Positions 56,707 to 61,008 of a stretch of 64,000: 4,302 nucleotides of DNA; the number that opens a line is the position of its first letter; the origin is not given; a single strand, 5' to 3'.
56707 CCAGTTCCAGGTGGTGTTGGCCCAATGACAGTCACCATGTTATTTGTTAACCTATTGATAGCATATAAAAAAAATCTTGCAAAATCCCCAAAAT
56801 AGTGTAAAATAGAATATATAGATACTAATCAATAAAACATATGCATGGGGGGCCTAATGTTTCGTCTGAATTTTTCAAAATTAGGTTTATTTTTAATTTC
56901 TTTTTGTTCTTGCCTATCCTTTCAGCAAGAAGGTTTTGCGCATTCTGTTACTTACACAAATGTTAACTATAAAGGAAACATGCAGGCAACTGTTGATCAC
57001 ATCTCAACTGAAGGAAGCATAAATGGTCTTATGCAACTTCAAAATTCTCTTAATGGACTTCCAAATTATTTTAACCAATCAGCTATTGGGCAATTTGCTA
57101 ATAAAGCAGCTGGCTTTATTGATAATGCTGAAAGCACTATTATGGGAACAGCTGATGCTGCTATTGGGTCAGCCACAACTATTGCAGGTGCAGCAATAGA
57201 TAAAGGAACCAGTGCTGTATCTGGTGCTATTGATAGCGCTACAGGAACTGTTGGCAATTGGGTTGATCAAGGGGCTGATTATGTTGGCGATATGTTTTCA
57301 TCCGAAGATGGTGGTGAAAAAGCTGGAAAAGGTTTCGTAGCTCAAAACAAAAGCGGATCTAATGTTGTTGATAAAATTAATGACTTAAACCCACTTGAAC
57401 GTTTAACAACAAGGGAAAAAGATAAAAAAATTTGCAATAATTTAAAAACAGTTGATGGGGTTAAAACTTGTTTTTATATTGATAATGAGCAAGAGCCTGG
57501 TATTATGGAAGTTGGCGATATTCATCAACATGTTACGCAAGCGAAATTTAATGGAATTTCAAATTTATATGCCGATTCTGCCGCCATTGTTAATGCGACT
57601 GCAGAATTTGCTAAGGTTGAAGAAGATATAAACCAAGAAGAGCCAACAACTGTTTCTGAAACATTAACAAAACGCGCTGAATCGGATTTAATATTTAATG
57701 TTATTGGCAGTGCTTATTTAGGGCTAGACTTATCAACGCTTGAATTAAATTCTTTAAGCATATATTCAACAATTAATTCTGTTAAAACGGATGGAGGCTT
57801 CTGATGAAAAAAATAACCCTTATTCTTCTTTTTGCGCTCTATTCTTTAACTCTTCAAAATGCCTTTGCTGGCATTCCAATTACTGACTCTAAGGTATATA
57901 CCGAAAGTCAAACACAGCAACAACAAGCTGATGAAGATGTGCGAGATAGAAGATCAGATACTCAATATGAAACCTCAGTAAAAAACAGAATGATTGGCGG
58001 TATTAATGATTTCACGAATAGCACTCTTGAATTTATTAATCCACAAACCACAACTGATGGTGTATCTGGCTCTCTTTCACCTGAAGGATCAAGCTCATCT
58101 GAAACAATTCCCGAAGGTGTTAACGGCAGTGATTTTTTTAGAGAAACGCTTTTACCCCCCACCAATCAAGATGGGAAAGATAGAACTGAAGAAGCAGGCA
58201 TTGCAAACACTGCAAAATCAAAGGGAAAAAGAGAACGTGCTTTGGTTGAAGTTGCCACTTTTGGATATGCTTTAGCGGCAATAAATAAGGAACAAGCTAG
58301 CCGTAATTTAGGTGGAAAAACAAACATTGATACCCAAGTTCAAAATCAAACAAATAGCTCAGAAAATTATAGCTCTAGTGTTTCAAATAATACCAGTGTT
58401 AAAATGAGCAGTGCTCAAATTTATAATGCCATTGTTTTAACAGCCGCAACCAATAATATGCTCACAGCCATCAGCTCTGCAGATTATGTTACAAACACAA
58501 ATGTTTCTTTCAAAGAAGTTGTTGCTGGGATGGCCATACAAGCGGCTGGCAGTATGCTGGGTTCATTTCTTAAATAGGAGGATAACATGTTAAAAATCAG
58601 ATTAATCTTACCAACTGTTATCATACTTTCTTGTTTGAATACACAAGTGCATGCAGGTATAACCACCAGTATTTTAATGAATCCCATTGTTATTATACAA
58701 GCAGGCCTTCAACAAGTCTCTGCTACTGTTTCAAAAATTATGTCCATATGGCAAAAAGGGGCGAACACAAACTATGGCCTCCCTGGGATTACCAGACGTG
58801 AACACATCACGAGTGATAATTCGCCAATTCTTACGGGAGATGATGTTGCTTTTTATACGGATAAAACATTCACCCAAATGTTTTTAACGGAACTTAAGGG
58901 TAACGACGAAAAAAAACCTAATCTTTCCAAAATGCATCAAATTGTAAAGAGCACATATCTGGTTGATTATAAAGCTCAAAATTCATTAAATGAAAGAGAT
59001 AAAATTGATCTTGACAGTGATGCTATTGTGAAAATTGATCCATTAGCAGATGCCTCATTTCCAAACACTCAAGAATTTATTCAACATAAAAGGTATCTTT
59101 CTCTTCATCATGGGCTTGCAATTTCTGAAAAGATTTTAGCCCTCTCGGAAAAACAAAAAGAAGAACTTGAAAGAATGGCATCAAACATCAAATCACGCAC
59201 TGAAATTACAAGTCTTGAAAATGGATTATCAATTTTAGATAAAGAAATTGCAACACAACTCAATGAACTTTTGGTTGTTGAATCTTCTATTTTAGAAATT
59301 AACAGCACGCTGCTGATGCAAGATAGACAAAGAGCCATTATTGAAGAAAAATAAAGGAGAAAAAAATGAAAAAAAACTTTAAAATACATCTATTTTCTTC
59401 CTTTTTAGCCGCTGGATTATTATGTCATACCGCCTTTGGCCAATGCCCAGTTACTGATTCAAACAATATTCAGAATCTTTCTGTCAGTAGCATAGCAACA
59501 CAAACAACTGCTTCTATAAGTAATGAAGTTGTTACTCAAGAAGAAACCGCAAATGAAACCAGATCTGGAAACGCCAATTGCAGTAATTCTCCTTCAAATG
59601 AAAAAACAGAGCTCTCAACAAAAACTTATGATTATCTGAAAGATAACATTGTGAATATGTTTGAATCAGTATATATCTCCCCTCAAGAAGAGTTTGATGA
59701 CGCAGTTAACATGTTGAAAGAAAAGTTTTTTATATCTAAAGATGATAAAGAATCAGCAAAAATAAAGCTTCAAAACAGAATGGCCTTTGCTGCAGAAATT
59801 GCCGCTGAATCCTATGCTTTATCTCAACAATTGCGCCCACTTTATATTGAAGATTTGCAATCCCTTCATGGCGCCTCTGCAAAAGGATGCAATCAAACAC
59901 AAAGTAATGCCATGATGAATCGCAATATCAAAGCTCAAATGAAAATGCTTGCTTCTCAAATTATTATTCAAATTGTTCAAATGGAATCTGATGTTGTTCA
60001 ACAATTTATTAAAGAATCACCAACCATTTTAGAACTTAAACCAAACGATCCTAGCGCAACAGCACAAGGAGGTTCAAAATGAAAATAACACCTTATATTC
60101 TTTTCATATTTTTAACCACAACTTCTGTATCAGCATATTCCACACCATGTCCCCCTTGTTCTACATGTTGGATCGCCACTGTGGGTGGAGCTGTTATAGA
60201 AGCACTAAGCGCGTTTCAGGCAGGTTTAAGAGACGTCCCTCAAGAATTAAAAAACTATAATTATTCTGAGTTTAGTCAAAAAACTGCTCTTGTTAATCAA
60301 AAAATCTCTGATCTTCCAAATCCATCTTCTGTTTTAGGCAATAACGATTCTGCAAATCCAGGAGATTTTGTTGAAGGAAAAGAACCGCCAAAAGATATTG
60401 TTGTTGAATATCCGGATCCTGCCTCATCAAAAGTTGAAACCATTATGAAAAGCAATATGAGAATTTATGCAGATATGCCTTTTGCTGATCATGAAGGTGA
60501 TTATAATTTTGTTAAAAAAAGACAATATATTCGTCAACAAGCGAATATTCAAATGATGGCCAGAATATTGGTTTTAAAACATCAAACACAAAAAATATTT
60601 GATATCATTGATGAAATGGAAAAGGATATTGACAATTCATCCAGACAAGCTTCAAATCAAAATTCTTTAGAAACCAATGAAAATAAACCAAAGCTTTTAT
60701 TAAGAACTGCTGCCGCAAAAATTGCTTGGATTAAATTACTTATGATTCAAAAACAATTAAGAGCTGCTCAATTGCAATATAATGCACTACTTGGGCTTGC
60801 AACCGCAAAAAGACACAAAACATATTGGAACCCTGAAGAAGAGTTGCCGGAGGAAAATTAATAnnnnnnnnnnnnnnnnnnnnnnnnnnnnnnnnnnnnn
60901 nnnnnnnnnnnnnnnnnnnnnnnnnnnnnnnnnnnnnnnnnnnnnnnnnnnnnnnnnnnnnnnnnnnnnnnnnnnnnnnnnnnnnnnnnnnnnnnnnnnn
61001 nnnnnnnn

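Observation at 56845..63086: Six-gene operon of family-less secreted proteins joined to the front of a virB8 / virB7-like / virB8 T4SS module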

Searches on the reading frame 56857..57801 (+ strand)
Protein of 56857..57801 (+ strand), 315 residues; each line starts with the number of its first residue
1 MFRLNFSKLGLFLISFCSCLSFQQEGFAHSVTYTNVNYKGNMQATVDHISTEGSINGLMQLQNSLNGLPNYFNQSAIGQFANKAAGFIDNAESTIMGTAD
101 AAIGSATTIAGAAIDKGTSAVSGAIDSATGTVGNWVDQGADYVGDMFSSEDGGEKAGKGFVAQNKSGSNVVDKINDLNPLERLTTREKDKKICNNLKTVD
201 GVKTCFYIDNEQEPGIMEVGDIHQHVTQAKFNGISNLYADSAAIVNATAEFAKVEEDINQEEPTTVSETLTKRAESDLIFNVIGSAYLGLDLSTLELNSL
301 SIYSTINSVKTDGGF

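Call 8: search_protein_families(library=pfam, max_evalue=1, proteins=[window:56857-57801:+])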
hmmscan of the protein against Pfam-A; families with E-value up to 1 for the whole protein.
window:56857-57801:+ (315 aa): 0 families

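Call 9: search_protein_families(library=ncbifam, max_evalue=1, proteins=[window:56857-57801:+])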
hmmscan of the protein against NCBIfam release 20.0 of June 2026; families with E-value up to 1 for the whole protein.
window:56857-57801:+ (315 aa): 0 families

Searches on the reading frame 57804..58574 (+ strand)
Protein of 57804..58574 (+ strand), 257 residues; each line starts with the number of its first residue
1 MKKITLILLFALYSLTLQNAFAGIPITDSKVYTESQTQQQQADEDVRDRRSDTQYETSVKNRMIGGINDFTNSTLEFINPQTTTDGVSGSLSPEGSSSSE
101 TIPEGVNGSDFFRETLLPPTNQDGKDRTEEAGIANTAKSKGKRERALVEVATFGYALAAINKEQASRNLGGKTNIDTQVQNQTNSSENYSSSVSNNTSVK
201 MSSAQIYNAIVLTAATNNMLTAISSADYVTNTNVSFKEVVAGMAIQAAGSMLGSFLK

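Call 8: search_protein_families(library=pfam, max_evalue=1, proteins=[window:57804-58574:+])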
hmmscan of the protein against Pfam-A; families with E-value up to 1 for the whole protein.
window:57804-58574:+ (257 aa): 0 families

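Call 9: search_protein_families(library=ncbifam, max_evalue=1, proteins=[window:57804-58574:+])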
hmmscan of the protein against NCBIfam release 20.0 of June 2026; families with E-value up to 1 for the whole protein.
window:57804-58574:+ (257 aa): 0 families

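Call 21: find_homologous_proteins(query=window:57804-58574:+, max_evalue=0.01)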
Query window:57804-58574:+ (257 aa): 21 proteins with E <= 0.01 among 1387 candidates.
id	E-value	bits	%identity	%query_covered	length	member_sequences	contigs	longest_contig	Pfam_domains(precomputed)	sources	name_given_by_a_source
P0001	2.1e-155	533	100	100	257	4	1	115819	-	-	-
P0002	1.5e-120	419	81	100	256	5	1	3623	-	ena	-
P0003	4.5e-114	398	76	100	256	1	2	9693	-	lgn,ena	-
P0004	8.5e-88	312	63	100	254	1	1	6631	-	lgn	-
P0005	1.0e-87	311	63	100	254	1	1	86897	-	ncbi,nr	ncbi:MAG: hypothetical protein IKL90_04245 [Alphaproteobacteria bacterium]|nr:hypothetical protein [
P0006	1.3e-87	311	63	100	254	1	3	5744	-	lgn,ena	-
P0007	1.3e-87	311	63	100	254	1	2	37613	-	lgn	-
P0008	2.7e-87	310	63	100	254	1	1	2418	-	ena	-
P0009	3.3e-87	310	63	100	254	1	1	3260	-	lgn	-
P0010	3.5e-87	310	63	100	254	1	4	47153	-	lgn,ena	-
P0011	4.4e-87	309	63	100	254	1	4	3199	-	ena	-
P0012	5.9e-86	306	63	100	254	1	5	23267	-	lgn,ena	-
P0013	7.0e-86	305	63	100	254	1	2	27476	-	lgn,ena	-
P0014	7.3e-86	305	63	100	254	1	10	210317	-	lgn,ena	-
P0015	8.0e-86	305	62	100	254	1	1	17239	-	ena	-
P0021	1.3e-66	242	51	100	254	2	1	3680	-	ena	-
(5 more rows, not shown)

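Call 23: search_solved_structures(query=A1, max_evalue=10, show_alignments=2)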
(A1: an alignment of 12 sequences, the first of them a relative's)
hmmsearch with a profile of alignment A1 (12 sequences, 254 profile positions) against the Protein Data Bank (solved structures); distinct sequences matched with E-value up to 10: 10.
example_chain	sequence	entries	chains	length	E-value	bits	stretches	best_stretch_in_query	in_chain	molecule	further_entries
7ega_o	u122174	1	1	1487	0.12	15.2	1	19-109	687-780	DNA-directed RNA polymerase subunit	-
9eh1_A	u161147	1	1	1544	0.12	15.1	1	19-109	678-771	DNA-directed RNA polymerase subunit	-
9fyx_A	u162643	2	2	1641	0.13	15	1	19-109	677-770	DNA-directed RNA polymerase subunit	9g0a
29tk_A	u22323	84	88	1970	0.17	14.6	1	19-109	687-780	DNA-directed RNA polymerase subunit | DNA-directed RNA polymerase II subunit RPB1 | RPB1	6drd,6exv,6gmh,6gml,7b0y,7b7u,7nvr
5flm_A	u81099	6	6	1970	0.17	14.6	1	19-109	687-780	DNA-DIRECTED RNA POLYMERASE | DNA-directed RNA polymerase II subunit RPB1 | DNA-directed RNA polymerase subunit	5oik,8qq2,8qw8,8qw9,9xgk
28jc_A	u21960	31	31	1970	0.17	14.6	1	19-109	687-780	DNA-directed RNA polymerase II subunit RPB1 | RPB1 | DNA-directed RNA polymerase subunit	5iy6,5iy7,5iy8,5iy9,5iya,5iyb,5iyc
7ena_PA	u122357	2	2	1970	0.17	14.6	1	19-109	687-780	RPB1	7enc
7ycx_1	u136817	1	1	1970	0.17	14.6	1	19-109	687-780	DNA-directed RNA polymerase II subunit RPB1,DNA-directed RNA polymerase II subunit RPB1, C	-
9mlc_A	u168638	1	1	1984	0.17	14.6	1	19-109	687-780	DNA-directed RNA polymerase II subunit RPB1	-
29vf_A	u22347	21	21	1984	0.17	14.6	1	19-109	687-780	DNA-directed RNA polymerase subunit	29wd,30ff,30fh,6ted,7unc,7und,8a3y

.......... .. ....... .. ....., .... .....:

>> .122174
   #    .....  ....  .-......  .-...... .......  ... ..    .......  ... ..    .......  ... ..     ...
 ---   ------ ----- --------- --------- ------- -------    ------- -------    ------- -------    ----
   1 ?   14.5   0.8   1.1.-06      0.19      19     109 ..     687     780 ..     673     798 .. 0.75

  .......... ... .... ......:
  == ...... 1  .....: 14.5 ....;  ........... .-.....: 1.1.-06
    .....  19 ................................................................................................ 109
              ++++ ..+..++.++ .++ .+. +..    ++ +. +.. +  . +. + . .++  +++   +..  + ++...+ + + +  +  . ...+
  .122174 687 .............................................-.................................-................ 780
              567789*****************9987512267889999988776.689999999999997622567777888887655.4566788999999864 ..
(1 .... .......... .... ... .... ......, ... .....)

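Call 24: find_encoding_contigs(protein=P0014, flank=10000, max_places=3)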
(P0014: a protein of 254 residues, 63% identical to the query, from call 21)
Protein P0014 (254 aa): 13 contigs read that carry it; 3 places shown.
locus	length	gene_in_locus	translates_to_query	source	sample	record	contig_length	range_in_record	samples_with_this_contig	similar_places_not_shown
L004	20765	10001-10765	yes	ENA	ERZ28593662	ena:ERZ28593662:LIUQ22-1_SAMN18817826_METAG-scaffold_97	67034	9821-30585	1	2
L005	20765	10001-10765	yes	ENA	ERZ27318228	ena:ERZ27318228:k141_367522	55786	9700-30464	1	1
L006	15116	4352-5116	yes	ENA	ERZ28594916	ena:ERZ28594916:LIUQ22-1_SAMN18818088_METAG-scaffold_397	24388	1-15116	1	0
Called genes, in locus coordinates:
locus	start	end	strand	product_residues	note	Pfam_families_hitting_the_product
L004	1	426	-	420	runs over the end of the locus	PF01595:CNNM, PF00571:CBS (weak), PF03471:CorC_HlyC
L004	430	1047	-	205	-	PF13189:Cytidylate_kin2 (faint), PF13238:AAA_18, PF01202:SKI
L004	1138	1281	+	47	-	-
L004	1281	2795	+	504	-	PF14559:TPR_19 (faint)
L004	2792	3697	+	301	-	PF02899:Phage_int_SAM_1, PF13495:Phage_int_SAM_4, PF00589:Phage_integrase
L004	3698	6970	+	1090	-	PF03739:LptF_LptG, PF03968:LptD_N (faint), PF04453:LptD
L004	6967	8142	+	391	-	PF13623:SurA_N_2, PF13624:SurA_N_3, PF09312:SurA_N, PF13145:Rotamase_2 (weak), PF13616:Rotamase_3, PF00639:Rotamase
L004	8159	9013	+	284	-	PF00763:THF_DHG_CYH, PF02882:THF_DHG_CYH_C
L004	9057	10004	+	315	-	-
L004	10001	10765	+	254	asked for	-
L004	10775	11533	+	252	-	-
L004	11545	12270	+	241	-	-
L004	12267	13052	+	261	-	-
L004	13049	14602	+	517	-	-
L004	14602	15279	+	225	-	PF04335:VirB8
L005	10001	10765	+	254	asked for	-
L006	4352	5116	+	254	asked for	-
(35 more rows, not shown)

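Call 25: find_encoding_contigs(protein=P0021, flank=10000, max_places=3)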
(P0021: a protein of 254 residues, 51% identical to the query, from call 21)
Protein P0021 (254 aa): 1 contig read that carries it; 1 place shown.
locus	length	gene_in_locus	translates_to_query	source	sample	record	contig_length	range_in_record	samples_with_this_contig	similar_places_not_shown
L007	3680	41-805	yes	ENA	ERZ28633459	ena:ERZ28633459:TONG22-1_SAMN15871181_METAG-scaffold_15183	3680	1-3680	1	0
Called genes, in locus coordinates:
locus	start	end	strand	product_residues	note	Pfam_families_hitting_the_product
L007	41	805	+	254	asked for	-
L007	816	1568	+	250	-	-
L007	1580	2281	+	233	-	-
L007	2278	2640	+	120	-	-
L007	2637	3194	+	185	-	-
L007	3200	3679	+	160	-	?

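Call 27: find_encoding_contigs(protein=P0003, flank=10000, max_places=2)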
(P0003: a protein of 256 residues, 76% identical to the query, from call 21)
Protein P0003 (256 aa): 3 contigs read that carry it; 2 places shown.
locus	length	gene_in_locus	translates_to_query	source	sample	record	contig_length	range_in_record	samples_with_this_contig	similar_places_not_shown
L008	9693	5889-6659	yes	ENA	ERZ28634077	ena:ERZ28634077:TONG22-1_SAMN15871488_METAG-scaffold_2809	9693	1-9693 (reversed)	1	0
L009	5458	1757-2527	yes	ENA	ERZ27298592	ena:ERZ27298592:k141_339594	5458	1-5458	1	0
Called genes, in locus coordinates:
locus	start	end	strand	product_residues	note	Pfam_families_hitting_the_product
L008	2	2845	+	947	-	?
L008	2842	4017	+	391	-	PF13623:SurA_N_2, PF13624:SurA_N_3, PF09312:SurA_N, PF13145:Rotamase_2 (weak), PF00639:Rotamase, PF13616:Rotamase_3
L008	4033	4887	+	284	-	PF00763:THF_DHG_CYH, PF02882:THF_DHG_CYH_C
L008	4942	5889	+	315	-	-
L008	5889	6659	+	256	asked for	-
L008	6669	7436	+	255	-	-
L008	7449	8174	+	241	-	-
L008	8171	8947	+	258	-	-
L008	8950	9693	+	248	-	?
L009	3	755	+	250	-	?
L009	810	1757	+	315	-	-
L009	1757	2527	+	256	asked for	-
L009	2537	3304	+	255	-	-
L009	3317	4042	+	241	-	-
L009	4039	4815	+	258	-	-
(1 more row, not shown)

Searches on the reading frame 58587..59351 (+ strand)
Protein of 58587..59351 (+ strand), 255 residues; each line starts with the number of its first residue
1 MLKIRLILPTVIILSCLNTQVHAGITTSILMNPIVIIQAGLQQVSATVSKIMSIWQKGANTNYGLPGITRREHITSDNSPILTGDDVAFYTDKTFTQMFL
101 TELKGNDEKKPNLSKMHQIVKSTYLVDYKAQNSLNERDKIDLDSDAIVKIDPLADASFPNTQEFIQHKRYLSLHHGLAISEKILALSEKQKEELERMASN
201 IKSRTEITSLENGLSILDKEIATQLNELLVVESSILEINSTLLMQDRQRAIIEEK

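Call 8: search_protein_families(library=pfam, max_evalue=1, proteins=[window:58587-59351:+])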
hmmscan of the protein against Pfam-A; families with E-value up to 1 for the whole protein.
window:58587-59351:+ (255 aa): 0 families

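Call 9: search_protein_families(library=ncbifam, max_evalue=1, proteins=[window:58587-59351:+])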
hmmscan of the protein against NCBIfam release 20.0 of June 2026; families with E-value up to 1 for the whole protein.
window:58587-59351:+ (255 aa): 0 families

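Call 31: find_homologous_proteins(query=window:58587-59351:+, max_evalue=0.1)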
Query window:58587-59351:+ (255 aa): 10 proteins with E <= 0.1 among 707 candidates.
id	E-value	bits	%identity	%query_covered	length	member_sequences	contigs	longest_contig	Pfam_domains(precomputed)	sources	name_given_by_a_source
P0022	2.3e-143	493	94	100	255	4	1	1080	-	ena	-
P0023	9.8e-133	459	88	100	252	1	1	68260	-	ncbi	-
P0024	4.8e-131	453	85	100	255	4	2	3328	-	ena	-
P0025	1.1e-123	429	84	100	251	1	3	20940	-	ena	-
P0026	1.8e-113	396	74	100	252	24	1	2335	-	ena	-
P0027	1.0e-91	325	64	99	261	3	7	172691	-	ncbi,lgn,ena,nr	ncbi:MAG: hypothetical protein J6V53_03955 [Alphaproteobacteria bacterium]|nr:hypothetical protein [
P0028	1.5e-88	314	63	100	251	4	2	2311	-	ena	-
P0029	8.8e-85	302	62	97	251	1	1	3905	-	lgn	-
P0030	9.3e-79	282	59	91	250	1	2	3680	-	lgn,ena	-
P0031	1.8e-77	278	58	91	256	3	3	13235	-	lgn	-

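Call 42: search_solved_structures(query=A2, max_evalue=10, show_alignments=0)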
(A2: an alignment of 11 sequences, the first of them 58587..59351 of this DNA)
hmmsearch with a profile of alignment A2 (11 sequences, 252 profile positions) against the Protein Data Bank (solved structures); distinct sequences matched with E-value up to 10: 1.
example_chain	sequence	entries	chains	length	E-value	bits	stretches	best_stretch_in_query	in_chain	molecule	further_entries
4jgj_A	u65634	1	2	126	0.16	14.7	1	51-116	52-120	Carcinoembryonic antigen-related cell adhesion molecule 15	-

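Call 44: predict_structure(alignment_id=A2)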
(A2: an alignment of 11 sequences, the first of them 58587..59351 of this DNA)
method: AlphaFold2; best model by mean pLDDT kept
length: 255 residues; sequences in the alignment: 11
mean_pLDDT: 42.2   pTM: 0.21
mean pLDDT of the five models: 42.2, 39.7, 39.2, 38.0, 36.4
residues with pLDDT >= 90: 0; 70-90: 0; 50-70: 37; < 50: 218
segments of 3 or more residues with pLDDT < 50: 1-5, 13-96, 120-187, 196-207, 209-215, 224-226, 228-255
pLDDT, mean of each block of 10 residues (from residue 1): 47 45 35 40 40 42 35 33 33 47 54 52 37 35 33 40 42 44 45 48 45 46 49 45 43 43
secondary structure, 60 per line:
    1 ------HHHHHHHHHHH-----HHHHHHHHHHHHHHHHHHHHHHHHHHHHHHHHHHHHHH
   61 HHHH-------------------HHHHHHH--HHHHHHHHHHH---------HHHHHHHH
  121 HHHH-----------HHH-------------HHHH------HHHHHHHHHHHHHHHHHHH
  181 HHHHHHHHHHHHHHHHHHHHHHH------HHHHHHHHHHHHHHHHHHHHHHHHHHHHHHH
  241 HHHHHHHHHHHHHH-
elements in order: H7-17 H23-64 H84-90 H93-103 H113-124 H152-155 H162-203 H210-254

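Call 108: fold_search(model_id=the predicted structure, library=pdb)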
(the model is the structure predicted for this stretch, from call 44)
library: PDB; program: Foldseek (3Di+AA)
matches with E <= 10: 49; with E <= 0.001: 0
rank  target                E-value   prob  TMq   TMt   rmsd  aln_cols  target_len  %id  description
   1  6f3t_G                2.1e+00  0.11  0.14  0.30   9.6        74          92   18  Crystal structure of the human TAF5-TAF6-TAF9 complex (released 2018-12-05)
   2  6f3t_E                2.1e+00  0.11  0.14  0.30   9.6        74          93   18  Crystal structure of the human TAF5-TAF6-TAF9 complex (released 2018-12-05)
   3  6f3t_I                4.3e+00  0.07  0.14  0.30   9.6        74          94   18  Crystal structure of the human TAF5-TAF6-TAF9 complex (released 2018-12-05)
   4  4h63_H                4.3e+00  0.02  0.10  0.15  24.0       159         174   10  Structure of the Schizosaccharomyces pombe Mediator head module (released 2012-10-31)
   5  8j91_C                4.5e+00  0.06  0.14  0.30  10.2        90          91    8  Cryo-EM structure of nucleosome containing Arabidopsis thaliana histones (released 2024-07-03)
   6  8j0h_B                4.5e+00  0.05  0.16  0.26  14.0       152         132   16  Crystal structure of the fission yeast Rex1BD protein(C4H3.06) (released 2023-11-01)
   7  8xaa_I                5.2e+00  0.06  0.13  0.31  10.0        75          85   12  Structure of NAP1 in complex with H2A-H2B (released 2024-12-04)
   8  8v11_B                5.5e+00  0.02  0.13  0.16  21.9       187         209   14  Structure of a Saccharomyces cerevisiae Ipl1 peptide Bound to dwarf Ndc80 complex (released 2024-05-15)
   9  7ah9_1A               5.5e+00  0.01  0.12  0.12  22.6       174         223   13  Substrate-engaged type 3 secretion system needle complex from Salmonella enterica typhimurium - SpaR state 1 (released 2021-03-17)
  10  7cvq_G                5.9e+00  0.04  0.15  0.33  11.5        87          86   17  crystal structure of Arabidopsis CO CCT domain in complex with NF-YB2/YC3 and FT CORE1 DNA (released 2021-06-16)
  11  2rvq_MODEL_1_C        5.9e+00  0.04  0.14  0.23  11.4       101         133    8  Solution structure of the isolated histone H2A-H2B heterodimer (released 2016-05-25)
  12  8j0h_E                5.9e+00  0.02  0.14  0.22  13.9       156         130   17  Crystal structure of the fission yeast Rex1BD protein(C4H3.06) (released 2023-11-01)
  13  9r5k_C                6.3e+00  0.05  0.13  0.26   9.9        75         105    9  Structural characterisation of chromatin remodelling intermediates supports linker DNA dependent product inhibition as (released 2026-01-28)
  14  6ltj_G                6.8e+00  0.05  0.13  0.28   9.7        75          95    9  Structure of nucleosome-bound human BAF complex (released 2020-02-12)
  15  7v99_K                6.8e+00  0.04  0.13  0.28  10.3        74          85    8  catalytic core of human telomerase holoenzyme (released 2022-03-30)
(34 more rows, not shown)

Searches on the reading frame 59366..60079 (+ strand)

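Call 8: search_protein_families(library=pfam, max_evalue=1, proteins=[window:59366-60079:+])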
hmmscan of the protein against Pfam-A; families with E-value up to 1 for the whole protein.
window:59366-60079:+ (238 aa): 0 families

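Call 9: search_protein_families(library=ncbifam, max_evalue=1, proteins=[window:59366-60079:+])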
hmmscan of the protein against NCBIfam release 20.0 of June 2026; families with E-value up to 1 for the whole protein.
window:59366-60079:+ (238 aa): 1 family
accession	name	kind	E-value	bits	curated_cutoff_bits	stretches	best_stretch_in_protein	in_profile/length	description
TIGR02583.1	DevR_archaea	exception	0.031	13.5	212.6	1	100-198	135-236/284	type I-A CRISPR-associated protein Cas7/Csa2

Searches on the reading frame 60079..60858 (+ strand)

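Call 8: search_protein_families(library=pfam, max_evalue=1, proteins=[window:60079-60858:+])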
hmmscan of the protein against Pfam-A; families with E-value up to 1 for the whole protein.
window:60079-60858:+ (260 aa): 1 family
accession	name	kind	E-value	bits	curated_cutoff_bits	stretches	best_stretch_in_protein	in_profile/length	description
PF20042.4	DUF6444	-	0.12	13.4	27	1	150-201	8-58/85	Family of unknown function (DUF6444)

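Call 9: search_protein_families(library=ncbifam, max_evalue=1, proteins=[window:60079-60858:+])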
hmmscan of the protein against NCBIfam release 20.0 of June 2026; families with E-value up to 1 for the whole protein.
window:60079-60858:+ (260 aa): 2 families
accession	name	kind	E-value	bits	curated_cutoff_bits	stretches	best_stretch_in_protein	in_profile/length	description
NF010673.0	PRK14070.1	equivalog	0.036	14.1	119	1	165-194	44-73/75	exodeoxyribonuclease VII small subunit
NF007877.0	PRK10581.1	equivalog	0.092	11.9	321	1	137-199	227-289/299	(2E,6E)-farnesyl diphosphate synthase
